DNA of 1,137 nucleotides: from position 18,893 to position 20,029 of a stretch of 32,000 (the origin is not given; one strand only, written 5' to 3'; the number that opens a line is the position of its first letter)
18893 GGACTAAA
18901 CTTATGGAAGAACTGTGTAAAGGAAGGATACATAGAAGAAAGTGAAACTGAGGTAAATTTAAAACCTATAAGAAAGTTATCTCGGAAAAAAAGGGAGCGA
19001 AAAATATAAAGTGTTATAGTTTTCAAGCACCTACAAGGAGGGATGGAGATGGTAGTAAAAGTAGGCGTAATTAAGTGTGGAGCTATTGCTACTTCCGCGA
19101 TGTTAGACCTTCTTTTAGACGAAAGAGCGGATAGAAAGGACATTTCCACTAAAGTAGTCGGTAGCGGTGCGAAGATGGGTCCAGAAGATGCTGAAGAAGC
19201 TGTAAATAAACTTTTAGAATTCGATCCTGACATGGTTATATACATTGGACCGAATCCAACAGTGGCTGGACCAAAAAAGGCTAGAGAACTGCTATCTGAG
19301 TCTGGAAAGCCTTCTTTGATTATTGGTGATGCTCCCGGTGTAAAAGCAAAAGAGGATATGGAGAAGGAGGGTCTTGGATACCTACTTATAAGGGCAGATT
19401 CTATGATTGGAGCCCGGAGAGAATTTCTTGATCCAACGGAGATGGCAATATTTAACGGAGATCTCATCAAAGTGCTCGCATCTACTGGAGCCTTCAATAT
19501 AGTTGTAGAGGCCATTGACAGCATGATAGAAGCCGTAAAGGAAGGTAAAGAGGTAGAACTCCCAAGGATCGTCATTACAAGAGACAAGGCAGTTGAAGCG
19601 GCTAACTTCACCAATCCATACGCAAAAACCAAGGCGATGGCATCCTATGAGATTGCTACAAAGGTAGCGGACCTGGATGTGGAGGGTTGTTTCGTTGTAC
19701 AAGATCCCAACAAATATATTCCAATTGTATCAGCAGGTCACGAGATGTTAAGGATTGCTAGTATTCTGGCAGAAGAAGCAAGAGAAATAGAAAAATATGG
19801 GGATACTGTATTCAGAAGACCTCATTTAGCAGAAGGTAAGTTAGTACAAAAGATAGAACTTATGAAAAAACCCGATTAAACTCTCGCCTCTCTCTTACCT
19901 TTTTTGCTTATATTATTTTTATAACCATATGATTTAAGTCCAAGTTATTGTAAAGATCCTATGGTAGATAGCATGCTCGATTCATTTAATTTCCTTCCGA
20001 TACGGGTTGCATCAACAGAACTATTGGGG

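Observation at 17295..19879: Decahaem cytochrome, FpoF/FrhB-type F420 subunit and Mtd arranged as one tight unit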

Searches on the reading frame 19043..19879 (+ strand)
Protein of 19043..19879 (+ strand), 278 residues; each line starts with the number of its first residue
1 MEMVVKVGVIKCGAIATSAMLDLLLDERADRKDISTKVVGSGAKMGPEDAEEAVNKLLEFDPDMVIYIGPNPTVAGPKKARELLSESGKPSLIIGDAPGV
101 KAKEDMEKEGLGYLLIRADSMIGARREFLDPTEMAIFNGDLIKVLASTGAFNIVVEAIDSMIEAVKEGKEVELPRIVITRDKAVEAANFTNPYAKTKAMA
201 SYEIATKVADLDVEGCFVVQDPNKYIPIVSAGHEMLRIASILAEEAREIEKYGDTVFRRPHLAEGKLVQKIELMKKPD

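Call 3: search_protein_families(library=pfam, proteins=[window:19043-19879:+], max_evalue=0.01)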
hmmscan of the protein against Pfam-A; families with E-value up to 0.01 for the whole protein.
window:19043-19879:+ (278 aa): 1 family
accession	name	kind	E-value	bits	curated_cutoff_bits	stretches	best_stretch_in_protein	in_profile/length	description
PF01993.23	MTD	-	1.3e-127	425.4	25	1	5-278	1-274/274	methylene-5,6,7,8-tetrahydromethanopterin dehydrogenase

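Call 4: search_protein_families(library=ncbifam, proteins=[window:19043-19879:+], max_evalue=0.01)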
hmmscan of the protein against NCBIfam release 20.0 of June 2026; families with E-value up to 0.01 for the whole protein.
window:19043-19879:+ (278 aa): 1 family
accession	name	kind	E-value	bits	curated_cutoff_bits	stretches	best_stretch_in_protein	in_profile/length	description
NF002162.0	PRK00994.1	equivalog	4.2e-127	423.2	297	1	3-277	1-276/277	F420-dependent methylenetetrahydromethanopterin dehydrogenase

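Call 13: find_related_loci(query=window:19043-19879:+, collection=genome_contigs, flank=8000)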
Query window:19043-19879:+ (278 aa) in genome_contigs; peptide patterns used: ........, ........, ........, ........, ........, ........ (x = any residue, [..] = any of these).
246 stretches matched a pattern; 1 encode a relative of the query (tblastn E <= 1e-3); 1 distinct loci.
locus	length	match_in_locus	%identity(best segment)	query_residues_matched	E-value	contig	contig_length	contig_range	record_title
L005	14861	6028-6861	92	1-278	8e-165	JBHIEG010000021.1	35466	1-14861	MAG: Candidatus Hydrothermarchaeota archaeon isolate b3.sp1_bin.60 NODE_225_length_35466_cov_10.047838, whole genome sho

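Call 27: find_homologous_proteins(query=window:19049-19879:+, max_evalue=1e-60)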
Query window:19049-19879:+ (276 aa): 3170 proteins with E <= 1e-60 among 7135 candidates; the best 120 are listed.
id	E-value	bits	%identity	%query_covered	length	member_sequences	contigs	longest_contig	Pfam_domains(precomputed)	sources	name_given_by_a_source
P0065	1.7e-160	550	92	96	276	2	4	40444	PF01993.25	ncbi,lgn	ncbi:MAG: F420-dependent methylenetetrahydromethanopterin dehydrogenase [Candidatus Hydrothermarchae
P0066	4.5e-111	388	65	100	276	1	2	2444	PF01993.25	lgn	-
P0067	5.5e-111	388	65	100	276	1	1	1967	PF01993.25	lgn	-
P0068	5.5e-110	385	62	100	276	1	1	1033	PF01993.25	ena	-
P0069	6.4e-110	385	64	100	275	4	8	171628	PF01993.25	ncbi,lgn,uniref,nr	ncbi:hypothetical protein SDC9_17104 [bioreactor metagenome]|uniref:Coenzyme F420-dependent N5,N10-m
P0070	8.5e-110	384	63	100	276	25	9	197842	PF01993.25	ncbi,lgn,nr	ncbi:MAG: methylenetetrahydromethanopterin dehydrogenase [Methanobacteriaceae archaeon]|nr:methylene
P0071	5.7e-109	382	65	100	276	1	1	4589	PF01993.25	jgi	jgi:methylenetetrahydromethanopterin dehydrogenase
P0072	8.6e-109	381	62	100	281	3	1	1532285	PF01993.25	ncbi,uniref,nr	ncbi:F420-dependent methylenetetrahydromethanopterin dehydrogenase [Methanocaldococcus lauensis]|uni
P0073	9.2e-109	381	63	100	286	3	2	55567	PF01993.25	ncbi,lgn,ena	-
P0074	1.1e-108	381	64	100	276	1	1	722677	PF01993.25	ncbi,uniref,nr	ncbi:F420-dependent methylenetetrahydromethanopterin dehydrogenase [Methanothermobacter sp. K4]|unir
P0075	1.4e-108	380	63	100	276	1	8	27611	PF01993.25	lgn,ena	-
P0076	5.0e-108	378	64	100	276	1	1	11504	PF01993.25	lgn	-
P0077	5.6e-108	378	63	100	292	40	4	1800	PF01993.25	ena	-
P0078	5.6e-108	378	64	100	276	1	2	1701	PF01993.25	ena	-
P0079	5.9e-108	378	64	100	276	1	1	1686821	PF01993.25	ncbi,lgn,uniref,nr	ncbi:F420-dependent methylenetetrahydromethanopterin dehydrogenase [Methanothermobacter sp. DP]|unir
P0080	6.2e-108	378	64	100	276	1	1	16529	PF01993.25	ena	-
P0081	6.9e-108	378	64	100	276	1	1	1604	PF01993.25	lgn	-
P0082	7.2e-108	378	62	100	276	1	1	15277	PF01993.25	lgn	-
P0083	1.1e-107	377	63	100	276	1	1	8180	PF01993.25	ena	-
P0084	1.3e-107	377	62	100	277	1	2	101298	PF01993.25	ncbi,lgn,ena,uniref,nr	ncbi:F420-dependent methylenetetrahydromethanopterin dehydrogenase [Methanothermococcus sp.]|uniref:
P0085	1.4e-107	377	63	100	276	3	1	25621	PF01993.25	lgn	-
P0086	1.6e-107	377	64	100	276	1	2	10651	PF01993.25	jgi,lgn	-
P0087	2.0e-107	376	64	100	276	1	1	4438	PF01993.25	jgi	-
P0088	2.8e-107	376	63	100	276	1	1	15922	PF01993.25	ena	-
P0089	3.0e-107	376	63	100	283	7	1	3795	PF01993.25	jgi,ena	-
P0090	3.7e-107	376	63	100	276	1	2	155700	PF01993.25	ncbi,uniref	ncbi:F420-dependent methylenetetrahydromethanopterin dehydrogenase [Methanothermobacter sp.]|uniref:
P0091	3.9e-107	376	64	100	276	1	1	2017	PF01993.25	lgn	-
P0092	4.9e-107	375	63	100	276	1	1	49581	PF01993.25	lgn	-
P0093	5.5e-107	375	64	100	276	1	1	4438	PF01993.25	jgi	-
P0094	5.8e-107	375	63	100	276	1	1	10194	PF01993.25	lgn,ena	-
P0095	6.5e-107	375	64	100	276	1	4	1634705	PF01993.25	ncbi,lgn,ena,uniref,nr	ncbi:F420-dependent methylenetetrahydromethanopterin dehydrogenase [Methanothermobacter marburgensis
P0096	6.5e-107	375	64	100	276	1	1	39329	PF01993.25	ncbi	ncbi:MAG: F420-dependent methylenetetrahydromethanopterin dehydrogenase [Methanomicrobiales archaeon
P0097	6.9e-107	375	63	100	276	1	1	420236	PF01993.25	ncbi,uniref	ncbi:F420-dependent methylenetetrahydromethanopterin dehydrogenase [Methanobacterium sp.]|uniref:F42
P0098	7.2e-107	375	61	100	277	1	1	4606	PF01993.25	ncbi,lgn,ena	-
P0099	8.2e-107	374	61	100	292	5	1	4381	PF01993.25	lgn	-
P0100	8.2e-107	374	61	100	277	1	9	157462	PF01993.25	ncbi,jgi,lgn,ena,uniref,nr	ncbi:F420-dependent methylenetetrahydromethanopterin dehydrogenase [Methanocaldococcus sp.]|uniref:F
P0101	9.6e-107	374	63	100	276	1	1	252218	PF01993.25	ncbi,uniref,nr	ncbi:F420-dependent methylenetetrahydromethanopterin dehydrogenase [Methanothermobacter sp.]|uniref:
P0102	1.0e-106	374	63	100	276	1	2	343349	PF01993.25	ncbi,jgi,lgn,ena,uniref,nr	ncbi:F420-dependent methylenetetrahydromethanopterin dehydrogenase [Methanothermobacter thermautotro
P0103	1.1e-106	374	61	100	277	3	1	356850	PF01993.25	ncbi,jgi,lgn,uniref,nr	ncbi:F420-dependent methylenetetrahydromethanopterin dehydrogenase [Methanofervidicoccus abyssi]|uni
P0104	1.2e-106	374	62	100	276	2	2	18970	PF01993.25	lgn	-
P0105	1.4e-106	374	63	100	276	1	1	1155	PF01993.25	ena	-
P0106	1.5e-106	374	63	100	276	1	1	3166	PF01993.25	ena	-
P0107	1.5e-106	374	63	100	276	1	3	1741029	PF01993.25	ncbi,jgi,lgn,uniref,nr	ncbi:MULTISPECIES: F420-dependent methylenetetrahydromethanopterin dehydrogenase [Methanothermobacte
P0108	1.6e-106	374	63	100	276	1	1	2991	PF01993.25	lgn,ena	-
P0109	1.7e-106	373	64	100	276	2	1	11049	PF01993.25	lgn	-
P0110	1.9e-106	373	63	100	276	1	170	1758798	PF01993.25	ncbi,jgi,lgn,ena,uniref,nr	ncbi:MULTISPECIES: F420-dependent methylenetetrahydromethanopterin dehydrogenase [Methanothermobacte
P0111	2.1e-106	373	61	100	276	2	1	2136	PF01993.25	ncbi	ncbi:MAG: F420-dependent methylenetetrahydromethanopterin dehydrogenase [Methanobacterium sp.]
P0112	2.2e-106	373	62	100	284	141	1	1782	PF01993.25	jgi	-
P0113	2.4e-106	373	63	100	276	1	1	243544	PF01993.25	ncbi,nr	ncbi:MAG: F420-dependent methylenetetrahydromethanopterin dehydrogenase [Methanobacteriaceae archaeo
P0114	2.4e-106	373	63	100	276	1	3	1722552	PF01993.25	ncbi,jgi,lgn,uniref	ncbi:F420-dependent methylenetetrahydromethanopterin dehydrogenase [Methanothermobacter sp. KEPCO 2]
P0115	3.3e-106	372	61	100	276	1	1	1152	PF01993.25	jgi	jgi:methylenetetrahydromethanopterin dehydrogenase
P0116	3.4e-106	372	62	100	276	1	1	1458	PF01993.25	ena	-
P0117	4.3e-106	372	61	100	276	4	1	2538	PF01993.25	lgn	-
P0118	4.4e-106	372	63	100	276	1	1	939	PF01993.25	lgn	-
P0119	5.1e-106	372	62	100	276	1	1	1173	PF01993.25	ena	-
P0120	5.2e-106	372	62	100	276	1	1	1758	PF01993.25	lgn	-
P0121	5.4e-106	372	62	100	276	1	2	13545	PF01993.25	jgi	-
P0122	6.1e-106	372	61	100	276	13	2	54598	PF01993.25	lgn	-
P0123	6.3e-106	372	62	100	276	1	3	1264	PF01993.25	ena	-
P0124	6.3e-106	372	62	100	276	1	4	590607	PF01993.25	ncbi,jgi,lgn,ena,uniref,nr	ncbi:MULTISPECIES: F420-dependent methylenetetrahydromethanopterin dehydrogenase [Methanobacterium]|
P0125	6.4e-106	372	62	100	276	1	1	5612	PF01993.25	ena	-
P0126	7.5e-106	371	62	100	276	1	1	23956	PF01993.25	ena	-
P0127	7.5e-106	371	62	100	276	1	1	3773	PF01993.25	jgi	jgi:methylenetetrahydromethanopterin dehydrogenase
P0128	7.8e-106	371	63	100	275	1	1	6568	PF01993.25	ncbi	-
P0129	7.9e-106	371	62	100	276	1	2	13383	PF01993.25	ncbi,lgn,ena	-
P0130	8.5e-106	371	62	100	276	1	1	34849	PF01993.25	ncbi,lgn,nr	ncbi:MAG: F420-dependent methylenetetrahydromethanopterin dehydrogenase [Methanobacterium sp.]|nr:F4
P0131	9.0e-106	371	61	100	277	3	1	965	PF01993.25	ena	-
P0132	9.5e-106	371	63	100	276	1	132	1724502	PF01993.25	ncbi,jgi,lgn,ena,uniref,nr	ncbi:F420-dependent methylenetetrahydromethanopterin dehydrogenase [Methanothermobacter wolfeii]|uni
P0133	9.5e-106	371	63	100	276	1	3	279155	PF01993.25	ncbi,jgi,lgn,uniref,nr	ncbi:F420-dependent methylenetetrahydromethanopterin dehydrogenase [Methanothermobacter wolfeii]|uni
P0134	1.0e-105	371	62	100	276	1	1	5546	PF01993.25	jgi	-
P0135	1.0e-105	371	63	100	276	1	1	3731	PF01993.25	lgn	-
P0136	1.1e-105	371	63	100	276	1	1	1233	PF01993.25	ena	-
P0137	1.1e-105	371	61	100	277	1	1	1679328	PF01993.25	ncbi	ncbi:F420-dependent methylenetetrahydromethanopterin dehydrogenase [Methanocaldococcus sp. 10A]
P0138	1.2e-105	371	62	100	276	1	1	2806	PF01993.25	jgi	jgi:methylenetetrahydromethanopterin dehydrogenase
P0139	1.3e-105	371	62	100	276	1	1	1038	PF01993.25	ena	-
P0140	1.3e-105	370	63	100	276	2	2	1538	PF01993.25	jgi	jgi:methylenetetrahydromethanopterin dehydrogenase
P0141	1.3e-105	370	63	100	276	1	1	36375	PF01993.25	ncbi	-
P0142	1.4e-105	370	63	100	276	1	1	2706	PF01993.25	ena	-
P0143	1.4e-105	370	61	100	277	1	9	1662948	PF01993.25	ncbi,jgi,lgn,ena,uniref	ncbi:F420-dependent methylenetetrahydromethanopterin dehydrogenase [Methanothermococcus sp. Ax23]|jg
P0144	1.4e-105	370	64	100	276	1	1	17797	PF01993.25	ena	-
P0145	1.6e-105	370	62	100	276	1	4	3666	PF01993.25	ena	-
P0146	1.6e-105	370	62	100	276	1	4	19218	PF01993.25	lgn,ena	-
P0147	1.9e-105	370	61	100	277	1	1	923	PF01993.25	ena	-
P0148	2.0e-105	370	64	100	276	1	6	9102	PF01993.25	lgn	-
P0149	2.0e-105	370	63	100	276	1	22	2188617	PF01993.25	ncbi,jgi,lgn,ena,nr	ncbi:MAG: F420-dependent methylenetetrahydromethanopterin dehydrogenase [Methanobacteriaceae archaeo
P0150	2.1e-105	370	62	99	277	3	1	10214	PF01993.25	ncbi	ncbi:F420-dependent methylenetetrahydromethanopterin dehydrogenase [Methanocaldococcus sp.]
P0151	2.2e-105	370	62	100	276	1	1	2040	PF01993.25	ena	-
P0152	2.5e-105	370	62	100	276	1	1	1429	PF01993.25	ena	-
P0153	2.5e-105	370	62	100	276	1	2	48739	PF01993.25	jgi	jgi:methylenetetrahydromethanopterin dehydrogenase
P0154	3.1e-105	369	63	100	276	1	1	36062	PF01993.25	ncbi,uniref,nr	ncbi:F420-dependent methylenetetrahydromethanopterin dehydrogenase [Methanobrevibacter cuticularis]|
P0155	3.9e-105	369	62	100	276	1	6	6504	PF01993.25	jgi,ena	jgi:methylenetetrahydromethanopterin dehydrogenase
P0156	4.1e-105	369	63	100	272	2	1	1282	PF01993.25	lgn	-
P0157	4.3e-105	369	61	100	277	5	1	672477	PF01993.25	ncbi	ncbi:F420-dependent methylenetetrahydromethanopterin dehydrogenase [Methanotorris formicicus]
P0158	4.3e-105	369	62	100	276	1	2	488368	PF01993.25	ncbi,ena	-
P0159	4.3e-105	369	62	100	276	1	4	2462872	PF01993.25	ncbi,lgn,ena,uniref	ncbi:F420-dependent methylenetetrahydromethanopterin dehydrogenase [Methanobacterium sp.]|uniref:F42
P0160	5.0e-105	369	62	100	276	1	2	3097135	PF01993.25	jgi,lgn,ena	jgi:methylenetetrahydromethanopterin dehydrogenase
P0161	5.6e-105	368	63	100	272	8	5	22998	PF01993.25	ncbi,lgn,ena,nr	ncbi:MAG: F420-dependent methylenetetrahydromethanopterin dehydrogenase [Archaeoglobaceae archaeon]|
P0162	5.9e-105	368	62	100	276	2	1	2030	PF01993.25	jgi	-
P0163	6.2e-105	368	62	100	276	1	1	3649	PF01993.25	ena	-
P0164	6.4e-105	368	62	100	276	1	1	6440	PF01993.25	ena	-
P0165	6.9e-105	368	61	100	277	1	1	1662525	PF01993.25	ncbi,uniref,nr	ncbi:F420-dependent methylenetetrahydromethanopterin dehydrogenase [Methanothermococcus okinawensis]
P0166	7.1e-105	368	62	100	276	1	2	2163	PF01993.25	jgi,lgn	-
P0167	8.9e-105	368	62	100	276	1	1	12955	PF01993.25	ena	-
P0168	8.9e-105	368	62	100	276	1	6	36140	PF01993.25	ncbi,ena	-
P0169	8.9e-105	368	62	100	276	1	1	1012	PF01993.25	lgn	-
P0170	9.0e-105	368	62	100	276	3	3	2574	PF01993.25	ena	-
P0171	9.4e-105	368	62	100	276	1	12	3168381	PF01993.25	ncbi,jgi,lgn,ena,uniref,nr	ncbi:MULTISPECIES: F420-dependent methylenetetrahydromethanopterin dehydrogenase [Methanobacterium]|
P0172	9.7e-105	368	61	100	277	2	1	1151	PF01993.25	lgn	-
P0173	1.1e-104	367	62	100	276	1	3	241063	PF01993.25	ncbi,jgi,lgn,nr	ncbi:MAG: F420-dependent methylenetetrahydromethanopterin dehydrogenase [Methanobacteriaceae archaeo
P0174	1.2e-104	367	62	100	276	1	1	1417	PF01993.25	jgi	jgi:methylenetetrahydromethanopterin dehydrogenase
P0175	1.3e-104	367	61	100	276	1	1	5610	PF01993.25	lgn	-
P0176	1.7e-104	367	62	100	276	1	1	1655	PF01993.25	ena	-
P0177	1.9e-104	367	61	100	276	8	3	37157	PF01993.25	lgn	-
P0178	1.9e-104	367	61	100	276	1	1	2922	PF01993.25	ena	-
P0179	2.1e-104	367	61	100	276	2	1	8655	PF01993.25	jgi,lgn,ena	-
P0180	2.2e-104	366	62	100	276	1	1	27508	PF01993.25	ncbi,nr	ncbi:F420-dependent methylenetetrahydromethanopterin dehydrogenase [Methanobrevibacter sp. OttesenSC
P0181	2.2e-104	366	61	100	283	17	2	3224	PF01993.25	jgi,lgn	-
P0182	2.3e-104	366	63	100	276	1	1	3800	PF01993.25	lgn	-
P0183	3.0e-104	366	62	100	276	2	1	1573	PF01993.25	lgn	-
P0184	3.5e-104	366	61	100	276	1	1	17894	PF01993.25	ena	-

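Call 28: find_encoding_contigs(protein=P0073, flank=5000, max_places=2)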
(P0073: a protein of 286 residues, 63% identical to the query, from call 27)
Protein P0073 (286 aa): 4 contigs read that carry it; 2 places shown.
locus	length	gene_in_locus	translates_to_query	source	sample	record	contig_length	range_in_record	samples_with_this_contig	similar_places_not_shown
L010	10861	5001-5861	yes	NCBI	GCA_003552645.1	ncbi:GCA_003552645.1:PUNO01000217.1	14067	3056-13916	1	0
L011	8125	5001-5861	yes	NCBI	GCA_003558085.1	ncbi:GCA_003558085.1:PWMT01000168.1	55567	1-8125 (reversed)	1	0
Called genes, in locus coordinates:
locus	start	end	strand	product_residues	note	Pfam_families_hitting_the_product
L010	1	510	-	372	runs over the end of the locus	PF04055:Radical_SAM, PF12836:HHH_3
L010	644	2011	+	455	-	PF01656:CbiA, PF13500:AAA_26, PF07685:GATase_3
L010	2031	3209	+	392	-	PF01901:O_anti_polymase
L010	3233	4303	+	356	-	-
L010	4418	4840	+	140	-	PF03412:Peptidase_C39, PF13529:Peptidase_C39_2 (weak)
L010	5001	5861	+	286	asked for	PF01993:MTD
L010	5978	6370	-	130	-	PF13237:Fer4_10 (faint), PF12837:Fer4_6 (faint), PF13247:Fer4_11, PF12838:Fer4_7 (weak), PF13187:Fer4_9 (weak), PF12797:Fer4_2 (weak), PF00037:Fer4 (weak)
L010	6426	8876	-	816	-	PF03063:Prismane, PF13187:Fer4_9 (weak)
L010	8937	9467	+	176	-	PF02552:CO_dh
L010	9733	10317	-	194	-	PF00475:IGPD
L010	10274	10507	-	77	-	PF00037:Fer4, PF12797:Fer4_2 (weak), PF12837:Fer4_6 (weak), PF12838:Fer4_7 (faint), PF13237:Fer4_10 (weak), PF13484:Fer4_16 (faint), PF14697:Fer4_21 (faint), PF13187:Fer4_9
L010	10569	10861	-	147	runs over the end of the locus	?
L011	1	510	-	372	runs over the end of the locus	PF04055:Radical_SAM, PF12836:HHH_3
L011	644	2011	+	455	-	PF01656:CbiA, PF13500:AAA_26, PF07685:GATase_3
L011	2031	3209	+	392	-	PF01901:O_anti_polymase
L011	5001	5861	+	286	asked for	PF01993:MTD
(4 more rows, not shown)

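Call 29: find_encoding_contigs(protein=P0066, flank=5000, max_places=2)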
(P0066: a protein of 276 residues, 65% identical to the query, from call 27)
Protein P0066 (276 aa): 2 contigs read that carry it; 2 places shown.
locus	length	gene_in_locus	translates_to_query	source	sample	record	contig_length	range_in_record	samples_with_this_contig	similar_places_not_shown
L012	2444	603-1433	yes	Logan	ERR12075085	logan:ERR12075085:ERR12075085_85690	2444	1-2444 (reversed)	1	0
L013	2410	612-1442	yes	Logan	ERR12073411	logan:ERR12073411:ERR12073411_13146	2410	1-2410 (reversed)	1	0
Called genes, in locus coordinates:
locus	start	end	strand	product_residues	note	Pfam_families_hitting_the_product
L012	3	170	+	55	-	?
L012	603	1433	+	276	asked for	PF01993:MTD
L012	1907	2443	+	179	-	?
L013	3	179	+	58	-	?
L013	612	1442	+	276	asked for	PF01993:MTD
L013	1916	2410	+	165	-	?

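Call 30: find_encoding_contigs(protein=P0071, flank=5000, max_places=2)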
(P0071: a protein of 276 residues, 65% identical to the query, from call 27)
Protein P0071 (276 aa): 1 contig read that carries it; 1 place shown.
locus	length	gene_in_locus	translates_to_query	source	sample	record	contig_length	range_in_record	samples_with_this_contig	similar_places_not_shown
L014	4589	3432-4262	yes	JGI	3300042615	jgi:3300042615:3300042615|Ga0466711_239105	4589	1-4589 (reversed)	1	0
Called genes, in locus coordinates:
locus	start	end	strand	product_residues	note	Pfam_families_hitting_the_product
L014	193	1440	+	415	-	PF03379:CcmB (faint), PF12679:ABC2_membrane_2, PF12698:ABC2_membrane_3, PF01061:ABC2_membrane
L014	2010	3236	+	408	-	-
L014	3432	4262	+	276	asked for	PF01993:MTD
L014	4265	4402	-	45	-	-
